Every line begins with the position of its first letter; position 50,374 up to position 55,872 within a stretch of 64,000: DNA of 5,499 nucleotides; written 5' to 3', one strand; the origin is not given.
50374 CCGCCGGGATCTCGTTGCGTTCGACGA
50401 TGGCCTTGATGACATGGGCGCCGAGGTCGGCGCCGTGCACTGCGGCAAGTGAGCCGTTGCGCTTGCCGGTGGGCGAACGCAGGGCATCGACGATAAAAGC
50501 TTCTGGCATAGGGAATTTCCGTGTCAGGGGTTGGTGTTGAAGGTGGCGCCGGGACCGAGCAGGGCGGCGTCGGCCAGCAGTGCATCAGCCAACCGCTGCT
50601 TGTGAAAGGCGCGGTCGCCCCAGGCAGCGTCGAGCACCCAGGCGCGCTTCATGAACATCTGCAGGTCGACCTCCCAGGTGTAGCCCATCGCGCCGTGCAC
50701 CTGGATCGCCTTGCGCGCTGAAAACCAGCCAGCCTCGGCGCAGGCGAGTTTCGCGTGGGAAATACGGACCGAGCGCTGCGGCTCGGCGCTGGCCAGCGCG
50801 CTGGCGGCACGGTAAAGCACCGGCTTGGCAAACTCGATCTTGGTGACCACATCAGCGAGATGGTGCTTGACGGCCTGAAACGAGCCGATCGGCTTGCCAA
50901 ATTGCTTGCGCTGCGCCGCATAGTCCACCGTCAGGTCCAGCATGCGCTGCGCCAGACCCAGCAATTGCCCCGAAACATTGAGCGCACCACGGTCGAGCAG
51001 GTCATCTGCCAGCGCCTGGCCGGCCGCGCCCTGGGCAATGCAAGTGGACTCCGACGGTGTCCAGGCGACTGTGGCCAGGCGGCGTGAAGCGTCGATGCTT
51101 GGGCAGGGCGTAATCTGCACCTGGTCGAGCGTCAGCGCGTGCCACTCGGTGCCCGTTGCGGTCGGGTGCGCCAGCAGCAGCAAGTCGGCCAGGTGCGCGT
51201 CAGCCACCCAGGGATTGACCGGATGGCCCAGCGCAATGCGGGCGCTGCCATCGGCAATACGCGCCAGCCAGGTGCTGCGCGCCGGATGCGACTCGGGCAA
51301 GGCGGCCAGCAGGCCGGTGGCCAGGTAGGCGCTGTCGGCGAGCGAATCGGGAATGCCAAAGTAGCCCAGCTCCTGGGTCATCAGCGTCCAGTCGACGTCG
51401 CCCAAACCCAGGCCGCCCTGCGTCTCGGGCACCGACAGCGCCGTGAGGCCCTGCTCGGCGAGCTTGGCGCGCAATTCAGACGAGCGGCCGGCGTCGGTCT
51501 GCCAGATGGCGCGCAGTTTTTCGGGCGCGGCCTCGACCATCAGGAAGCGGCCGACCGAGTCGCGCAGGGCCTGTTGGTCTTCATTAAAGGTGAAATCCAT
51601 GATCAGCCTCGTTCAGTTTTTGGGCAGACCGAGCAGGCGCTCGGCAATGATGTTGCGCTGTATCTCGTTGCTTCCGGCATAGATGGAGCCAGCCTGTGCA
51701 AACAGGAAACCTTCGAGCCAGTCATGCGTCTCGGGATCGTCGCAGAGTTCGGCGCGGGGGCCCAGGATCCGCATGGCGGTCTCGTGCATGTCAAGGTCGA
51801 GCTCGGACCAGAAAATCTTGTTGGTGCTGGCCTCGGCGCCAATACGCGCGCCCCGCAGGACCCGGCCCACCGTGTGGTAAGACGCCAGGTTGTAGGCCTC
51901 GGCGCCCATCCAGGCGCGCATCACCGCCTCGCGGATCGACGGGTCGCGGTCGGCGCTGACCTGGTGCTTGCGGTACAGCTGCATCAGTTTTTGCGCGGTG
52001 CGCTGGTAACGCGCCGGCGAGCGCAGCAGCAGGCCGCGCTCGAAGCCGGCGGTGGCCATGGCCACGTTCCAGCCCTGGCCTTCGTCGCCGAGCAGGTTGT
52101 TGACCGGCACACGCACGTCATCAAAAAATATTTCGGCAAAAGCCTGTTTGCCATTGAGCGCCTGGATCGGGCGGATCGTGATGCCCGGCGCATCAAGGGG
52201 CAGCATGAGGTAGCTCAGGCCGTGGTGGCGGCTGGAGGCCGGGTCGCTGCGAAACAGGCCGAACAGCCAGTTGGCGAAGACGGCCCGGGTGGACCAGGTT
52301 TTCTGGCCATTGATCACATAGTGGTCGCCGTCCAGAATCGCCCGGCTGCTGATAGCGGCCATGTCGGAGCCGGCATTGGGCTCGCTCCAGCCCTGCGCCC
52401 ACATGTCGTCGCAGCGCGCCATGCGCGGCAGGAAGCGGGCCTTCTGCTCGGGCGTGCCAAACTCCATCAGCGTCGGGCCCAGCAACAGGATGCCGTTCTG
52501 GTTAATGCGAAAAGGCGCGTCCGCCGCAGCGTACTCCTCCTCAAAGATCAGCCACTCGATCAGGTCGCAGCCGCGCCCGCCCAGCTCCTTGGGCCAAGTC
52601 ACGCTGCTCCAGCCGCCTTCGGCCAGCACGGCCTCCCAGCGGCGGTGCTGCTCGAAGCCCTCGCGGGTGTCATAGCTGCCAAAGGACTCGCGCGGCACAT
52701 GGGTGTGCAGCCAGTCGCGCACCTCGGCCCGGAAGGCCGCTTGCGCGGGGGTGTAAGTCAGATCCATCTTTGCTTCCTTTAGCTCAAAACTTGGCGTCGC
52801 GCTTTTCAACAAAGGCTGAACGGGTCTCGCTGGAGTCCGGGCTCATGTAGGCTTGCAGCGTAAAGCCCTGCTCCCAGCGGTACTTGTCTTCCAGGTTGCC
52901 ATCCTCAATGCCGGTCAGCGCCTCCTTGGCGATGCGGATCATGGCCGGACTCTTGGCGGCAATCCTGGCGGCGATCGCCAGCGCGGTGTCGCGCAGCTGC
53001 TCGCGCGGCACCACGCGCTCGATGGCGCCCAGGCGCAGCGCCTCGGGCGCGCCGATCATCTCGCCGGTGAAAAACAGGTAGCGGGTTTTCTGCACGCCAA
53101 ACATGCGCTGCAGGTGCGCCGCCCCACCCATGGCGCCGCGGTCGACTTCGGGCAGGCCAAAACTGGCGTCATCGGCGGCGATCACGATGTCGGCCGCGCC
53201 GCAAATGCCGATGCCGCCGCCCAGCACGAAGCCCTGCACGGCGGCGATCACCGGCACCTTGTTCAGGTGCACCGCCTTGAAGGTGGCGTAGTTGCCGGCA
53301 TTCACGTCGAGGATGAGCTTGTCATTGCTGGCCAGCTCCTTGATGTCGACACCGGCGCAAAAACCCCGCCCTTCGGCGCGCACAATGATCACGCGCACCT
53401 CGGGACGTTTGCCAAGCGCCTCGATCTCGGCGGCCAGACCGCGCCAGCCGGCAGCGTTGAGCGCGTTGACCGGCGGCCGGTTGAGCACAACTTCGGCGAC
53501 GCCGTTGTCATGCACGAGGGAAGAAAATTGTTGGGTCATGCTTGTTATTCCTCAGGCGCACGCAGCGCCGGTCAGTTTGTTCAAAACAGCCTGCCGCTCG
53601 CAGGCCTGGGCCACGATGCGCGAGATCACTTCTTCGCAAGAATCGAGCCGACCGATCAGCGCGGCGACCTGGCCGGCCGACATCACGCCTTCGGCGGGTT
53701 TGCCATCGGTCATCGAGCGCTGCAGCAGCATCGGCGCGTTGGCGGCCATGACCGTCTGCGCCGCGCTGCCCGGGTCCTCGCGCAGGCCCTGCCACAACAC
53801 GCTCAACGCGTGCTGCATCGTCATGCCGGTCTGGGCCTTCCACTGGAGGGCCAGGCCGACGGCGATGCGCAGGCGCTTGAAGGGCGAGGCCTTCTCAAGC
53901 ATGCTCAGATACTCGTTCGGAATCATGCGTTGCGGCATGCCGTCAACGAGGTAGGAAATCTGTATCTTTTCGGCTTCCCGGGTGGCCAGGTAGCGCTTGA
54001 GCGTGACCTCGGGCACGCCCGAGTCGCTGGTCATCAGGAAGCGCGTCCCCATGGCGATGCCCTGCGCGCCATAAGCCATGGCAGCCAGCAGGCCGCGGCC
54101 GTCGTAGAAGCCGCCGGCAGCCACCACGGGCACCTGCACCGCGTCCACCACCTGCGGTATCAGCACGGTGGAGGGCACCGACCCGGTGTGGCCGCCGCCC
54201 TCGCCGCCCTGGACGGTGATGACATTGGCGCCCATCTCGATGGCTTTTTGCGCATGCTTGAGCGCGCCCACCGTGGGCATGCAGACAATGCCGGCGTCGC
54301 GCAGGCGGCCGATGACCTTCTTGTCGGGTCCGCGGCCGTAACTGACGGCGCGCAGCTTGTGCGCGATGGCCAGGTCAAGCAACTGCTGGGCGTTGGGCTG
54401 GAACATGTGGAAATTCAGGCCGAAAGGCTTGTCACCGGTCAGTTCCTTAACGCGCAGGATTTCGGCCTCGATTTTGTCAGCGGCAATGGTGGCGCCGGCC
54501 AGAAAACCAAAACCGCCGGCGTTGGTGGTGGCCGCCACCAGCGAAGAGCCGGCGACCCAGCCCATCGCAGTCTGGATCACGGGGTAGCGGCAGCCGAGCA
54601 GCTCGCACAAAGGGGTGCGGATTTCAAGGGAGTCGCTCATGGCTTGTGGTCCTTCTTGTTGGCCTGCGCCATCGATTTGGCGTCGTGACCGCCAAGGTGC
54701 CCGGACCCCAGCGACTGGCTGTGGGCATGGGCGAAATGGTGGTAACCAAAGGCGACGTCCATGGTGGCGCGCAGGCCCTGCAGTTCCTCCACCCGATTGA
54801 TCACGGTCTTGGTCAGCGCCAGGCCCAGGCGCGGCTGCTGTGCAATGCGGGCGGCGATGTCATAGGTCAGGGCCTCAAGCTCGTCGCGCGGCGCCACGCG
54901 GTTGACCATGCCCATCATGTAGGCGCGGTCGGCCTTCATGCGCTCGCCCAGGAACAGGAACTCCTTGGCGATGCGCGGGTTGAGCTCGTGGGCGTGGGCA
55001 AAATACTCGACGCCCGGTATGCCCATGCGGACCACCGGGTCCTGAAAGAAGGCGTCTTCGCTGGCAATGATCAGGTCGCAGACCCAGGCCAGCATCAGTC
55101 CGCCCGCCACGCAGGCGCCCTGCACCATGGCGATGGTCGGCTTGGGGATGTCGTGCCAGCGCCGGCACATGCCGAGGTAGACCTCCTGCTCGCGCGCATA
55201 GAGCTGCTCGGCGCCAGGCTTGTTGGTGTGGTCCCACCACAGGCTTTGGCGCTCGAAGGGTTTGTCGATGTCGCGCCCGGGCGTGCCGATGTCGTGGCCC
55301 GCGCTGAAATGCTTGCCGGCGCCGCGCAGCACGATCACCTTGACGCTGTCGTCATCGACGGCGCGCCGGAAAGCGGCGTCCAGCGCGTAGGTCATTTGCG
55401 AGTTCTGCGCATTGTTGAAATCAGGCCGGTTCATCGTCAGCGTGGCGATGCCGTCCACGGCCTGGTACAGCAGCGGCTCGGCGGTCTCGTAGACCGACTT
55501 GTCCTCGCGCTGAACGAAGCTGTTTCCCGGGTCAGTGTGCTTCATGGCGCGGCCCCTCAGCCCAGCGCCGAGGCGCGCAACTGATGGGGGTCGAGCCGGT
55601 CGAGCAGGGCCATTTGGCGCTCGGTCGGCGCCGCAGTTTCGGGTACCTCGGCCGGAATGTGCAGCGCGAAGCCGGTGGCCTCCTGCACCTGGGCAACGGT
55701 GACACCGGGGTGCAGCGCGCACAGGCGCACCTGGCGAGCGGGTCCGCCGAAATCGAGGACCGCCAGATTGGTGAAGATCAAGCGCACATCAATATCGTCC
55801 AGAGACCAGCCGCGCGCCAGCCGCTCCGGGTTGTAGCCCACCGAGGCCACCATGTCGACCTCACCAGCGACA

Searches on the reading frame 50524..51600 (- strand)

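Call 11: search_protein_families(library=ncbifam, max_evalue=1e-25, proteins=[window:50524-51600:-])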
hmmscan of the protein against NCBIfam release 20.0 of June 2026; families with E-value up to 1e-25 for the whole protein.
window:50524-51600:- (358 aa): 4 families
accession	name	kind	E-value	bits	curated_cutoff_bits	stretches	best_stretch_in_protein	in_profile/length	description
NF050027.1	acylCoADhIpdE2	equivalog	2.9e-42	145.3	450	1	8-322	2-291/311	acyl-CoA dehydrogenase IpdE2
TIGR03203.1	pimD_small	equivalog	1e-31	110.4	652.7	0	188-340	222-375/378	pimeloyl-CoA dehydrogenase small subunit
NF042972.1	AcrlCoAredClosAcrC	equivalog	5.5e-30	104.3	640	0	189-335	225-370/378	acryloyl-CoA reductase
NF008997.0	PRK12341.1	equivalog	6.3e-26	91.3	537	0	207-318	243-353/382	acyl-CoA dehydrogenase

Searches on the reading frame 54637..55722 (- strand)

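Call 11: search_protein_families(library=ncbifam, max_evalue=1e-25, proteins=[window:54637-55722:-])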
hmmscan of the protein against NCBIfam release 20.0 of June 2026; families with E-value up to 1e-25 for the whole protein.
window:54637-55722:- (361 aa): 32 families (the best 25 are shown)
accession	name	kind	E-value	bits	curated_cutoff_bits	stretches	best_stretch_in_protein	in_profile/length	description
NF006140.0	PRK08290.1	subfamily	1.4e-132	441.3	280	1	78-359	4-288/292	enoyl-CoA hydratase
NF006128.0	PRK08272.1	subfamily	1.6e-42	145.8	257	1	74-332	5-270/308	crotonase/enoyl-CoA hydratase family protein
NF004840.0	PRK06190.1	equivalog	2.6e-37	128.8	253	1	82-319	4-224/260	enoyl-CoA hydratase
NF004781.0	PRK06127.1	subfamily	1.7e-35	123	291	1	79-315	8-230/269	enoyl-CoA hydratase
NF006008.0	PRK08139.1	equivalog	1.7e-34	119.6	313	1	79-315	8-227/266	enoyl-CoA hydratase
NF051848.1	EnCoAHydtEchA19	equivalog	5.1e-34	118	400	1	91-316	9-220/258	enoyl-CoA hydratase EchA19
NF006588.0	PRK09120.1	equivalog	1.3e-31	109.8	276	1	84-315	10-228/276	p-hydroxycinnamoyl CoA hydratase/lyase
NF004857.0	PRK06210.1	equivalog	2.2e-31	109.3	341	1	79-296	5-216/275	enoyl-CoA hydratase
NF046063.1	oxepin_alt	equivalog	2.5e-31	109.1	300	1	88-313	6-217/254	oxepin-CoA hydrolase, alternative type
NF009125.0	PRK12478.1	equivalog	5.7e-31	107.7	347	1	82-321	7-241/304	crotonase/enoyl-CoA hydratase family protein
NF004796.0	PRK06144.1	subfamily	6.9e-31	107.7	272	0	188-315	97-227/262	enoyl-CoA hydratase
NF006699.0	PRK09245.1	subfamily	1.5e-30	106.4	354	1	82-334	3-245/266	crotonase/enoyl-CoA hydratase family protein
NF042430.2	EnCoAhydt_DpgD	equivalog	4.2e-30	105.1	400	1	87-313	2-217/258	enoyl-CoA-hydratase DpgD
NF004525.0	PRK05870.1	equivalog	5.2e-30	105.2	285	1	82-324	3-226/249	enoyl-CoA hydratase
NF004475.0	PRK05809.1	subfamily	5.9e-30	104.6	394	0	186-312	90-218/260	short-chain-enoyl-CoA hydratase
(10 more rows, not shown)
